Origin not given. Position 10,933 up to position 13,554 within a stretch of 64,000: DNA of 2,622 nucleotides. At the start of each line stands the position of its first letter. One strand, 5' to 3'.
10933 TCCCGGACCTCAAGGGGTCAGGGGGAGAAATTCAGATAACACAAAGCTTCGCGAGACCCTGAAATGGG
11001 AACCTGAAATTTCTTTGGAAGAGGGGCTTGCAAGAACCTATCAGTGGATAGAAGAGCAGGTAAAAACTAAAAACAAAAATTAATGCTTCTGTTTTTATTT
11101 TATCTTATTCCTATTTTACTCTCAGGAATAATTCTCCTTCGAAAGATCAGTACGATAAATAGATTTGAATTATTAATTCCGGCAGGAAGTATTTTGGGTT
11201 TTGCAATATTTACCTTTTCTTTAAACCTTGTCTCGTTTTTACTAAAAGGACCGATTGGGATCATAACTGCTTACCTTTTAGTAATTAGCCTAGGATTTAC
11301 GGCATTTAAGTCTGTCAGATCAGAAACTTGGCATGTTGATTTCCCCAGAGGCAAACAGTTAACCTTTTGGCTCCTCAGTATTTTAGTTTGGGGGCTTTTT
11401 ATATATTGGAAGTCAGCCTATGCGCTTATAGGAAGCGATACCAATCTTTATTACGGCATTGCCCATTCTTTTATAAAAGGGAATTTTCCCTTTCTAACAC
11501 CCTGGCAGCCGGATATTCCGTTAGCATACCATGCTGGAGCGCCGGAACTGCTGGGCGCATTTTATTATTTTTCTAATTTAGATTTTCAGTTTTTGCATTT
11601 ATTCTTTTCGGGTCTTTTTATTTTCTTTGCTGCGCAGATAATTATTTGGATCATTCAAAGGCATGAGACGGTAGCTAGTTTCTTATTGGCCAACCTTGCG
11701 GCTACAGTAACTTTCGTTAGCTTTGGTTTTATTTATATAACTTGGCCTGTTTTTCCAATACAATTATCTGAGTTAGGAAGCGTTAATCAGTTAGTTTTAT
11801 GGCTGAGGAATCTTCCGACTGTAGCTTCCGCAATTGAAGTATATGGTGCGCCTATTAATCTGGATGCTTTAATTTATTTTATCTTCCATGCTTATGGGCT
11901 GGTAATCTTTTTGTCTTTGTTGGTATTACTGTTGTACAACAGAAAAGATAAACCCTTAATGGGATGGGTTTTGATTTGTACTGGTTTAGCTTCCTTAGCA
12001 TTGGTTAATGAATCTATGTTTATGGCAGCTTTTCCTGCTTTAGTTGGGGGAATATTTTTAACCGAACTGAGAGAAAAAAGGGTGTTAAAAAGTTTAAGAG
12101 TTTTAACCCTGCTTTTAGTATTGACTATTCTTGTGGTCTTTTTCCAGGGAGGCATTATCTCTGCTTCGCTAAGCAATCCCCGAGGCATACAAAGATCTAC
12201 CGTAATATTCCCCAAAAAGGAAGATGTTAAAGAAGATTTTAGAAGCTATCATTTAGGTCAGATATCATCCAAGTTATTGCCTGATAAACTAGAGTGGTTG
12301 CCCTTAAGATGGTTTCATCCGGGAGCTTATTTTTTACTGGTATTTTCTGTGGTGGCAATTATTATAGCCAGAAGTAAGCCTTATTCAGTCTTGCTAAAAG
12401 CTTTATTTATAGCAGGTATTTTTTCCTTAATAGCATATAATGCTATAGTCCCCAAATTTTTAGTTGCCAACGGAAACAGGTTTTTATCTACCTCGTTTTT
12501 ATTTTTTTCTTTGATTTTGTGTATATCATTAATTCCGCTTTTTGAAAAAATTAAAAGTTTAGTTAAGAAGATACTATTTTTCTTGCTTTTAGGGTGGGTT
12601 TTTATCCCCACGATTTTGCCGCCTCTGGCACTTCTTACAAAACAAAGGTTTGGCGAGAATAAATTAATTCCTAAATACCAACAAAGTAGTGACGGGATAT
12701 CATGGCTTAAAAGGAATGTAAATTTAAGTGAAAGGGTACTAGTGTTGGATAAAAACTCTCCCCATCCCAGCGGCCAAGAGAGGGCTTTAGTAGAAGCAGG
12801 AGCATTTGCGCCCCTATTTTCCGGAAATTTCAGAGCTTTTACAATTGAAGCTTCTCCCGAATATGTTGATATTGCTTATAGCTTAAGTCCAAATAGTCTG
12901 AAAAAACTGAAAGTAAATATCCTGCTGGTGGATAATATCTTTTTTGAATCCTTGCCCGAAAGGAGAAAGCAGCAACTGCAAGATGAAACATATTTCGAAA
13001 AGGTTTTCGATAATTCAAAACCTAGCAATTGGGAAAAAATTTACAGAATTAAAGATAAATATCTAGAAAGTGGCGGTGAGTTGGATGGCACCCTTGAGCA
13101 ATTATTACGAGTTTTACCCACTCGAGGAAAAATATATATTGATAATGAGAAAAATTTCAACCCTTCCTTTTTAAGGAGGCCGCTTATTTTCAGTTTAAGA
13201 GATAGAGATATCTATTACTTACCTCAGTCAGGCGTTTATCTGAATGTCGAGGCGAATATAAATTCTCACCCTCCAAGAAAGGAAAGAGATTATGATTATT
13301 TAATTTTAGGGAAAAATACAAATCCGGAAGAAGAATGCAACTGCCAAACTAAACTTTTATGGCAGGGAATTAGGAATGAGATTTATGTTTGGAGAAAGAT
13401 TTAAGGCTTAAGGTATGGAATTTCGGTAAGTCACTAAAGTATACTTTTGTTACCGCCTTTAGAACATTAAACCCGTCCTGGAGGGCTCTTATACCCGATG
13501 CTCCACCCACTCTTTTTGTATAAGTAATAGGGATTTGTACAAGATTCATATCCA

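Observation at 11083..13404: Two additional giant membrane proteins (773 aa and about 900 aa) of unknown family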

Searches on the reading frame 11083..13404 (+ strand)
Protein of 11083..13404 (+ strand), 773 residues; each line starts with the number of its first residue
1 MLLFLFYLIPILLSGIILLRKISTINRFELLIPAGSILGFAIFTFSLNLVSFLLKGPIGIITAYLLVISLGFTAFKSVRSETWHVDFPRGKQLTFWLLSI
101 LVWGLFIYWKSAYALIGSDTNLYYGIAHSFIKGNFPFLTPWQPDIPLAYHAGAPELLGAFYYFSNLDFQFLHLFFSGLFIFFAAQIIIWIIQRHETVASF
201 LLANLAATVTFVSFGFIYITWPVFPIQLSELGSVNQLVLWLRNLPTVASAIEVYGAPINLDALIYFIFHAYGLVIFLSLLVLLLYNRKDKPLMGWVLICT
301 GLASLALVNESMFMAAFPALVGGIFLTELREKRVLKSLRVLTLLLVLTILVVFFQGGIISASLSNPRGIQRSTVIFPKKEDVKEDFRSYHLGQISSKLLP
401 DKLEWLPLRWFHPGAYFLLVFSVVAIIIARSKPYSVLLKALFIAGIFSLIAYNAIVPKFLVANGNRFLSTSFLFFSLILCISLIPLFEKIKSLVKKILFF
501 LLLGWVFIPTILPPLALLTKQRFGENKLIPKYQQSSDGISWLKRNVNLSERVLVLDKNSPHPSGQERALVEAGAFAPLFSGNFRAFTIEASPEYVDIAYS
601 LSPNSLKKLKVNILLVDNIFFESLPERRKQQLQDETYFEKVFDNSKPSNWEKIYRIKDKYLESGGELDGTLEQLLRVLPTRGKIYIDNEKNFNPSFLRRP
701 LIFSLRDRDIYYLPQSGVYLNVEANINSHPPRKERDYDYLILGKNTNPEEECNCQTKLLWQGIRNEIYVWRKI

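Call 5: search_protein_families(library=pfam, proteins=[window:11083-13404:+], max_evalue=1)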
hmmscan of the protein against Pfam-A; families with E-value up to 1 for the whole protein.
window:11083-13404:+ (773 aa): 0 families

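Call 6: search_protein_families(library=ncbifam, proteins=[window:11083-13404:+], max_evalue=1)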
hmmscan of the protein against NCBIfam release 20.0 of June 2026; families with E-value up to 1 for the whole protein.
window:11083-13404:+ (773 aa): 0 families

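Call 9: find_homologous_proteins(query=window:11083-13404:+)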
Query window:11083-13404:+ (773 aa): 92 proteins with E <= 0.001 among 8000 candidates.
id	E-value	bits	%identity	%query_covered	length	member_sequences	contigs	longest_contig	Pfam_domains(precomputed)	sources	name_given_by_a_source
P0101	0.0e+0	1720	100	100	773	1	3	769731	-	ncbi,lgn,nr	ncbi:hypothetical protein HYU45_02480 [Candidatus Daviesbacteria bacterium]|nr:hypothetical protein 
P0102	0.0e+0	1476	85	100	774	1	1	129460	-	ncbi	-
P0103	0.0e+0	1206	67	100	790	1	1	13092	-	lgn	-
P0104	0.0e+0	1199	68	100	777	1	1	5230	-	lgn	-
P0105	0.0e+0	1192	68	97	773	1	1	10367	-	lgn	-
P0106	0.0e+0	1187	66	100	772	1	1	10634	-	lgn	-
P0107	0.0e+0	1172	67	100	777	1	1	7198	-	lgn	-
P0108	0.0e+0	1170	67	100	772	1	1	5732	-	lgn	-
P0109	0.0e+0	1150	66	100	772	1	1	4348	-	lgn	-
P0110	0.0e+0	1146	67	100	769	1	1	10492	-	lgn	-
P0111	0.0e+0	1120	63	100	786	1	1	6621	-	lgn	-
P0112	0.0e+0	1113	65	96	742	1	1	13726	-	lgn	-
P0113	0.0e+0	1104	63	99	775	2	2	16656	-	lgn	-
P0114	0.0e+0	1091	63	100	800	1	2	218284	-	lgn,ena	-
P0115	0.0e+0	1091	65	99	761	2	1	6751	-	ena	-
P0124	1.4e-292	991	57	99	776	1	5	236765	-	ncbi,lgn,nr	ncbi:hypothetical protein HYZ05_03040 [Candidatus Daviesbacteria bacterium]|nr:hypothetical protein 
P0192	1.1e-147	512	36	96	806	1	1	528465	-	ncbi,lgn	-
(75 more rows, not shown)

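Call 12: search_solved_structures(query=A1, max_evalue=10, show_alignments=2)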
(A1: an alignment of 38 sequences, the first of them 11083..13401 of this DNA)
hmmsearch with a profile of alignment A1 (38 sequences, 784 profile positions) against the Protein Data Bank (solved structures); distinct sequences matched with E-value up to 10: 2.
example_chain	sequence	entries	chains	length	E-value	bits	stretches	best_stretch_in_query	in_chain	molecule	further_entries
6wmr_S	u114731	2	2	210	0.83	10.8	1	578-709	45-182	Stringent starvation protein A | Glutathione S-transferase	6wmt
5u51_C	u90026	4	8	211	0.83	10.7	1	578-709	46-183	Stringent starvation protein A | Stringent starvation protein A, regulator of transcription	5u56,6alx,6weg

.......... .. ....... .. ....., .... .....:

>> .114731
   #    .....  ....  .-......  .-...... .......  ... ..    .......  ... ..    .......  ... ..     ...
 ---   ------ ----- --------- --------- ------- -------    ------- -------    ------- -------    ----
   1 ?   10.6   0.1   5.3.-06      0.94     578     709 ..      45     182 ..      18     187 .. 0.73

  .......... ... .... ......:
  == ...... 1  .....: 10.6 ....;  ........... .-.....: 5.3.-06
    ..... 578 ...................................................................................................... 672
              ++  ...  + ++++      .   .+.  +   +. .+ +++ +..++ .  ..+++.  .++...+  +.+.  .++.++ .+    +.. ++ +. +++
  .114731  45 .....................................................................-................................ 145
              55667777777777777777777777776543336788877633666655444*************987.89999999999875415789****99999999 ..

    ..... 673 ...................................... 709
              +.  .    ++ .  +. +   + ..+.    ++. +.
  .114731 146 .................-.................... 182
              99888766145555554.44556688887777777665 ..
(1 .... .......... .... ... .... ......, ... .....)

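Call 19: search_protein_families(library=pfam, alignment_id=A1, max_evalue=1)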
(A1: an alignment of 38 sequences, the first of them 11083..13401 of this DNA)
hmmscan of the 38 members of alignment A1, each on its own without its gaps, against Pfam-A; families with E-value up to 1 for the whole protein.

A. member 1, window:11083-13401:+ (773 aa): 0 families

B. families by the number of members that match (of 38 scanned): 13 families
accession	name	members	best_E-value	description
PF21282.2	APC1_3rd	2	0.12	APC1 beta sandwich domain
PF22285.2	DUF6962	1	0.0013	Family of unknown function (DUF6962)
PF12682.12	Flavodoxin_4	1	0.06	Flavodoxin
PF05365.17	UCR_UQCRX_QCR9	1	0.068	Ubiquinol-cytochrome C reductase, UQCRX/QCR9 like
PF18730.6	HEPN_Cthe2314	1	0.07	Cthe_2314-like HEPN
PF13800.11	Sigma_reg_N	1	0.092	Sigma factor regulator N-terminal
PF11780.13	DUF3318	1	0.1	Protein of unknown function (DUF3318)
PF13129.11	DUF3953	1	0.11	Protein of unknown function (DUF3953)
PF10183.14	ESSS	1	0.13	ESSS subunit of NADH:ubiquinone oxidoreductase (complex I)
PF01030.30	Recep_L_domain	1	0.14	Receptor L domain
PF18640.6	LepB_N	1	0.15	LepB N-terminal domain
PF11494.13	Ta0938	1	0.16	Ta0938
PF19442.4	CRIM1_C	1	0.39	Cysteine-rich motor neuron 1 protein C-terminal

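Call 24: predict_structure(alignment_id=A1)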
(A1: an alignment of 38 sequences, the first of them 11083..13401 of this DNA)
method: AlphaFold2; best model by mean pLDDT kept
length: 773 residues; sequences in the alignment: 38
mean_pLDDT: 89.8   pTM: 0.91
mean pLDDT of the five models: 89.8, 89.6, 88.2, 86.5, 79.4
residues with pLDDT >= 90: 515; 70-90: 220; 50-70: 38; < 50: 0
segments of 3 or more residues with pLDDT < 50: none
pLDDT, mean of each block of 10 residues (from residue 1): 95 96 93 98 96 95 97 87 85 96 94 83 95 92 88 96 95 97 97 93 95 91 78 81 82 69 91 97 91 94 94 93 89 85 91 78 71 75 72 88 78 93 90 85 96 81 81 95 90 93 91 81 75 91 94 95 94 95 87 95 96 96 95 96 84 97 93 92 93 91 93 77 85 91 94 92 94 93
secondary structure, 60 per line:
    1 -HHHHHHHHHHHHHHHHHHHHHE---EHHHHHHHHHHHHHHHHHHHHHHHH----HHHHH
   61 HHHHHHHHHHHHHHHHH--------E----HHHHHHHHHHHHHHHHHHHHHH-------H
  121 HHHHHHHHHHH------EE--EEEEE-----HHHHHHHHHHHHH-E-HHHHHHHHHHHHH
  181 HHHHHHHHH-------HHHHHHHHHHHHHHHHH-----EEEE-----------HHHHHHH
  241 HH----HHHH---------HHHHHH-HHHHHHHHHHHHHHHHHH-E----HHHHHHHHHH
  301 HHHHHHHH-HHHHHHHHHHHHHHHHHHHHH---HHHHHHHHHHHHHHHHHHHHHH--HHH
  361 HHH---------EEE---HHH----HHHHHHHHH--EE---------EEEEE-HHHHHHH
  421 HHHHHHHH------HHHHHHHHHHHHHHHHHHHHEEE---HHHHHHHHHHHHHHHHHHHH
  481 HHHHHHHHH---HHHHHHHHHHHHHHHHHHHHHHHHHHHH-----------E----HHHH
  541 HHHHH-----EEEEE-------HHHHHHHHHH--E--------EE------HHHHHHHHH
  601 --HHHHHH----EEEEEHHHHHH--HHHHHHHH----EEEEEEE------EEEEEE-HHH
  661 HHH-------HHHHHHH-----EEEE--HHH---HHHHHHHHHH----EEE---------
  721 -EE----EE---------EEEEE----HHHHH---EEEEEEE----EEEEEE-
elements in order (helices of 4 or more, strands of 3 or more residues): H2-22 H28-51 H56-77 H91-112 H120-131 E142-146 H152-164 H168-189 H197-213 E219-222 H234-242 H247-250 H260-265 H267-284 H291-308 H310-330 H334-355 H358-363 E373-375 H386-394 E408-412 H414-428 H435-454 E455-457 H461-489 H493-520 H537-545 E551-555 H563-572 H592-600 H603-608 E613-617 H618-623 H626-633 E638-644 E651-656 H658-663 H671-677 E683-686 H695-704 E709-711 E739-743 H748-752 E756-762 E767-772

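Call 33: search_protein_representatives(alignment_id=A1)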
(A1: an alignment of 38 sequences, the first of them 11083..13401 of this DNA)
Query: 38 sequences, 784 profile positions. Proteins with E-value up to 0.001 (for the whole library): 320; up to 1e-10: 166; up to 1e-30: 101. The best 150 are listed.
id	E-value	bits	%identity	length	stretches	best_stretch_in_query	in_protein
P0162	0.0e+00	1151.1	-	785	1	2-783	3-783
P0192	6.9e-269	910.6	-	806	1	3-782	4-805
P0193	6.5e-265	897.5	-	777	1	7-782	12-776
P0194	3.5e-262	888.4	-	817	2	329-782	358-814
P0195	2.4e-261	885.6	-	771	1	4-782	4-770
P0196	2.0e-253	859.5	-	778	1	11-782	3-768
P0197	5.5e-244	828.2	-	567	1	216-783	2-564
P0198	4.9e-234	795.3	-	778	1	5-782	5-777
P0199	6.2e-224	761.9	-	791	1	5-783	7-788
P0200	3.0e-213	726.6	-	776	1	6-783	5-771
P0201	9.6e-198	675.3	-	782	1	12-782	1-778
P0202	5.0e-195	666.3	-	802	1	5-782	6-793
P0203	6.9e-190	649.3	-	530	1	264-783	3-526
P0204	4.6e-189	646.6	-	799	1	6-781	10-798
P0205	9.5e-176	602.6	-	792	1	8-782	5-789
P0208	3.8e-161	554.3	-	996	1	7-782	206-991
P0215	2.1e-139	482.4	-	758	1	5-782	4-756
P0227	1.9e-89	317.2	-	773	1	2-771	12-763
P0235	5.4e-75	269.4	-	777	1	10-759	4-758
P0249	1.2e-61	225.3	-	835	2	45-760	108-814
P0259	3.8e-55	203.7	-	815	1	8-719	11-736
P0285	7.6e-36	139.9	-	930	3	577-758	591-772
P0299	1.3e-19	86.2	-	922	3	8-208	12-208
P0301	1.9e-19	85.6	-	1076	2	599-753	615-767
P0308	3.7e-18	81.4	-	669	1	6-637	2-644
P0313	1.6e-16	76.0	-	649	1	5-372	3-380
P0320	6.0e-16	74.1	-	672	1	6-520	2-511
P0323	8.1e-15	70.4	-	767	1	5-723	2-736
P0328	6.4e-14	67.4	-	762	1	7-668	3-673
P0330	2.0e-13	65.8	-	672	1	5-668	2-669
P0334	6.2e-13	64.1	-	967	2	8-166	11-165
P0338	1.1e-12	63.4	-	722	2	4-229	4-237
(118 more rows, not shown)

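Call 34: search_protein_families(library=pfam, proteins=[P0299, P0301, P0308, P0313, P0320, P0323, P0328, P0330, P0334, P0338], max_evalue=0.01)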
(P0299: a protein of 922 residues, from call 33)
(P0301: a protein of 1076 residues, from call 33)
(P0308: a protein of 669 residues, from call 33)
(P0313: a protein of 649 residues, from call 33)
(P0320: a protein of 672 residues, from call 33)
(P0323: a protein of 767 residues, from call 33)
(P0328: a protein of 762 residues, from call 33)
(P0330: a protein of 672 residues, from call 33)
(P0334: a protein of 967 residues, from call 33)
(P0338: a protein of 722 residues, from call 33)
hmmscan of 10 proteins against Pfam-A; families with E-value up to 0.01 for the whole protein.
P0299 (922 aa): 0 families

P0301 (1076 aa): 0 families

P0308 (669 aa): 0 families

P0313 (649 aa): 1 family
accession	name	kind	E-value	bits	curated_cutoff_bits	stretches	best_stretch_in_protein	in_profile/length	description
PF10060.15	DUF2298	-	0.00041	19.8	27.8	1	49-517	6-449/488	Uncharacterized membrane protein (DUF2298)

P0320 (672 aa): 0 families

P0323 (767 aa): 0 families

P0328 (762 aa): 0 families

P0330 (672 aa): 1 family
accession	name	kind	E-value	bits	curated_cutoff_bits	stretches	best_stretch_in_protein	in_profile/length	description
PF10060.15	DUF2298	-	1.1e-05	25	27.8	1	54-219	12-186/488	Uncharacterized membrane protein (DUF2298)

P0334 (967 aa): 0 families

P0338 (722 aa): 0 families

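Call 44: find_encoding_contigs(protein=P0192, flank=6000, max_places=2)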
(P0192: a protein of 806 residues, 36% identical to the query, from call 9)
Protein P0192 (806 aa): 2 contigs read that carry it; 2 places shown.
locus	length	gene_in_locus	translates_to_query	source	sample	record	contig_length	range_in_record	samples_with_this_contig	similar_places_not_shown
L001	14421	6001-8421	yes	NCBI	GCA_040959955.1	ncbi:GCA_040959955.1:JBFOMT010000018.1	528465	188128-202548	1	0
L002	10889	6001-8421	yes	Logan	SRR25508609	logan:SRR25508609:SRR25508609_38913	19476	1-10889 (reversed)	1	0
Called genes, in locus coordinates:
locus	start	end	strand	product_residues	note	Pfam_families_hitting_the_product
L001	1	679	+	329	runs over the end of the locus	PF01073:3Beta_HSD, PF01370:Epimerase, PF05368:NmrA (weak), PF13460:NAD_binding_10 (weak), PF16363:GDP_Man_Dehyd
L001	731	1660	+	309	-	PF01370:Epimerase, PF02719:Polysacc_synt_2 (faint), PF04321:RmlD_sub_bind (weak), PF13460:NAD_binding_10 (weak), PF01073:3Beta_HSD (weak), PF16363:GDP_Man_Dehyd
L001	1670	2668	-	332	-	PF01073:3Beta_HSD, PF01370:Epimerase, PF02719:Polysacc_synt_2 (weak), PF04321:RmlD_sub_bind, PF07993:NAD_binding_4, PF16363:GDP_Man_Dehyd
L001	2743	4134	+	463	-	PF07021:MetW (weak), PF00535:Glycos_transf_2, PF10111:Glyco_tranf_2_2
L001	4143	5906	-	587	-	-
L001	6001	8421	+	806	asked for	-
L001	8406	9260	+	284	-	PF00535:Glycos_transf_2, PF10111:Glyco_tranf_2_2 (weak), PF13641:Glyco_tranf_2_3 (weak), PF13632:Glyco_trans_2_3 (faint)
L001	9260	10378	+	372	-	PF13477:Glyco_trans_4_2 (faint), PF13439:Glyco_transf_4, PF13579:Glyco_trans_4_4, PF00534:Glycos_transf_1, PF13692:Glyco_trans_1_4, PF13524:Glyco_trans_1_2 (weak)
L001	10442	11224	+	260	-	PF01209:Ubie_methyltran, PF02353:CMAS, PF07021:MetW, PF13489:Methyltransf_23, PF13847:Methyltransf_31, PF08241:Methyltransf_11, PF08242:Methyltransf_12, PF13649:Methyltransf_25, +1 more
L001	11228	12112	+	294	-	PF00535:Glycos_transf_2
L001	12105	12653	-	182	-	PF08889:WbqC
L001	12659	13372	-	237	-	PF01209:Ubie_methyltran, PF02353:CMAS, PF05891:Methyltransf_PK (weak), PF13489:Methyltransf_23, PF13847:Methyltransf_31, PF08241:Methyltransf_11, PF08242:Methyltransf_12, PF13649:Methyltransf_25, +2 more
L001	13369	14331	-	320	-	PF01041:DegT_DnrJ_EryC1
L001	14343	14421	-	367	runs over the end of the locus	PF02350:Epimerase_2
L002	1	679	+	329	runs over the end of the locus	PF01073:3Beta_HSD, PF01370:Epimerase, PF05368:NmrA (weak), PF13460:NAD_binding_10 (weak), PF16363:GDP_Man_Dehyd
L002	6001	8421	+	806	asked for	-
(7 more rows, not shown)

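Call 45: find_encoding_contigs(protein=P0124, flank=6000, max_places=2)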
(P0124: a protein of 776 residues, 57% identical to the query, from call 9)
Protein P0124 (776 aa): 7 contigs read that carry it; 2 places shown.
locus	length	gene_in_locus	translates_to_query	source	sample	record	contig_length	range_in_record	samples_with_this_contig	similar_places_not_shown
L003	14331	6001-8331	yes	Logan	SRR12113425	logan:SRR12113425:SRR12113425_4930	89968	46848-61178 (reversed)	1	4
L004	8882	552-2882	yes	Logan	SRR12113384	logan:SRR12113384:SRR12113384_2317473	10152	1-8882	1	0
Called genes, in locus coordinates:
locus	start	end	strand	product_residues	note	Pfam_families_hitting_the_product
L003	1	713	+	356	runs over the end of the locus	PF13439:Glyco_transf_4, PF13579:Glyco_trans_4_4, PF20706:GT4-conflict, PF00534:Glycos_transf_1, PF13692:Glyco_trans_1_4, PF13524:Glyco_trans_1_2 (weak)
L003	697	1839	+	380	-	PF04188:Mannosyl_trans2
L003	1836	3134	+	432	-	PF01943:Polysacc_synt, PF13440:Polysacc_synt_3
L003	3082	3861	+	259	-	PF00535:Glycos_transf_2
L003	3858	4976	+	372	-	PF13439:Glyco_transf_4, PF20706:GT4-conflict, PF00534:Glycos_transf_1, PF13692:Glyco_trans_1_4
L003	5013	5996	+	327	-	PF01073:3Beta_HSD, PF01370:Epimerase, PF07993:NAD_binding_4 (faint), PF16363:GDP_Man_Dehyd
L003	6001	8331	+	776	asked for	-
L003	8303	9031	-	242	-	PF00535:Glycos_transf_2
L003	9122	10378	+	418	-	PF03721:UDPG_MGDP_dh_N, PF00984:UDPG_MGDP_dh (weak), PF03720:UDPG_MGDP_dh_C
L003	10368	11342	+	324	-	PF01073:3Beta_HSD, PF01370:Epimerase, PF02719:Polysacc_synt_2 (weak), PF04321:RmlD_sub_bind, PF05368:NmrA (faint), PF07993:NAD_binding_4 (faint), PF13460:NAD_binding_10, PF16363:GDP_Man_Dehyd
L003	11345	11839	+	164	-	PF18915:DUF5667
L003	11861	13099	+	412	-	PF08421:Methyltransf_13, PF13489:Methyltransf_23, PF08241:Methyltransf_11 (weak), PF08242:Methyltransf_12, PF13649:Methyltransf_25 (weak), PF08484:Methyltransf_14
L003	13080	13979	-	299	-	PF01073:3Beta_HSD (weak), PF01370:Epimerase, PF04321:RmlD_sub_bind, PF16363:GDP_Man_Dehyd, PF02719:Polysacc_synt_2 (weak), PF07993:NAD_binding_4 (weak)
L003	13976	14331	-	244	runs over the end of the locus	PF00535:Glycos_transf_2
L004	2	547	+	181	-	?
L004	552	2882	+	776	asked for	-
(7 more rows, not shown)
